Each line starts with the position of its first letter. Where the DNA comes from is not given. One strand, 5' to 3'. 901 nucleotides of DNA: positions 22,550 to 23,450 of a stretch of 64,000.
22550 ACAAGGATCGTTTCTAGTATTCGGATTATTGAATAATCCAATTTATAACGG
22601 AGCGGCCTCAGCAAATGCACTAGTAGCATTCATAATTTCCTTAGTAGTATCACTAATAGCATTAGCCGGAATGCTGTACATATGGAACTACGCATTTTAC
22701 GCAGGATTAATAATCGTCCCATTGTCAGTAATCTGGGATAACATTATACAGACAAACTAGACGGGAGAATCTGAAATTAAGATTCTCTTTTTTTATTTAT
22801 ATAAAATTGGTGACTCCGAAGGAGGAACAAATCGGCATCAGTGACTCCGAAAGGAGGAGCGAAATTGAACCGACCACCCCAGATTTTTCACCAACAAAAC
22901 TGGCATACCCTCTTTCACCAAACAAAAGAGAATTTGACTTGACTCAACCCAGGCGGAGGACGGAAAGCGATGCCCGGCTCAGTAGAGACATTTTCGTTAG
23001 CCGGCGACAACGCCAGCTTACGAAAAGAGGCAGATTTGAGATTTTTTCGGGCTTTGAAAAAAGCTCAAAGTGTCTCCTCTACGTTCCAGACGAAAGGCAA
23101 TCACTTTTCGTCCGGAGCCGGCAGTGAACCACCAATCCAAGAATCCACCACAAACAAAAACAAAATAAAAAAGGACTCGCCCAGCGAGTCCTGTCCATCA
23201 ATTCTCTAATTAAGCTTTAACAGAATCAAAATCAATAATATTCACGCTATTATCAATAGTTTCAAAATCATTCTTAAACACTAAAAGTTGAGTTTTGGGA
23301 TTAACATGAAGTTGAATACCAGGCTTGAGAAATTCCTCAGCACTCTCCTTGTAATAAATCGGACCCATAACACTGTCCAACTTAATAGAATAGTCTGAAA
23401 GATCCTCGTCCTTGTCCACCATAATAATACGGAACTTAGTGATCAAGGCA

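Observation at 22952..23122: About 170-nt intergenic module with a conserved junction fold, maintained by multi-nucleotide compensatory changes across copies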

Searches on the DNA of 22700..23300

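Call 7: search_rna_families(source=window, start=22700, end=23300, threshold=evalue, max_evalue=10)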
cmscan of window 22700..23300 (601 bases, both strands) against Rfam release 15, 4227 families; matches with E-value up to 10: 12.
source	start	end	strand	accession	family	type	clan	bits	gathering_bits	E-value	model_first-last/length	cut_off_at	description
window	23169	23242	-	RF04181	rteR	Gene; sRNA;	-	20.8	72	1.2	1-84/84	no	rteR sRNA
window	23159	23226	-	RF00242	ctRNA_pT181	Gene; antisense;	-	19.2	56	9.1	1-94/94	no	ctRNA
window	23090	23192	+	RF02236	asX2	Gene; sRNA;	-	19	70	0.33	1-87/87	no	Xanthomonas sRNA asX2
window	23165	23255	-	RF02713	MCS4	Gene; sRNA;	-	17.1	56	8.2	1-123/123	no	Mycoplasma sRNA MCS4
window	23188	23233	-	RF02009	mir-987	Gene; miRNA;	-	17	98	2.5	24-69/92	no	mir-987 microRNA precursor family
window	22758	22808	+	RF02934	caiA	Gene; sRNA;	-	16.5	55.5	5.7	4-55/78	no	caiA RNA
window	23158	23259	-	RF01572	DdR4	Gene; snRNA; snoRNA; CD-box;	-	16.4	70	9.8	1-106/106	no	Dictyostelium snoRNA DdR4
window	22765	22833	-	RF04339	Plastid-psbJ-3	Cis-reg;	CL00152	15.4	61.7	6.6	1-125/125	no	Plastid-psbJ-3 3UTR RNA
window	22875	22909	-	RF03640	mir-3747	Gene; miRNA;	-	15.1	63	5.7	1-67/67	no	mir-3747 microRNA precursor family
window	22804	22832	+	RF02519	ToxI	Gene; antitoxin;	-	15.1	50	6.2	1-34/34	no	ToxI antitoxin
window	23026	23077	+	RF04120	MIR5998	Gene; miRNA;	-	12.7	180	5.8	1-173/173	no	MIR5998 microRNA precursor family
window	23051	23064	-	RF00032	Histone3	Cis-reg;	-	12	34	7.5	7-20/46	no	Histone 3' UTR stem-loop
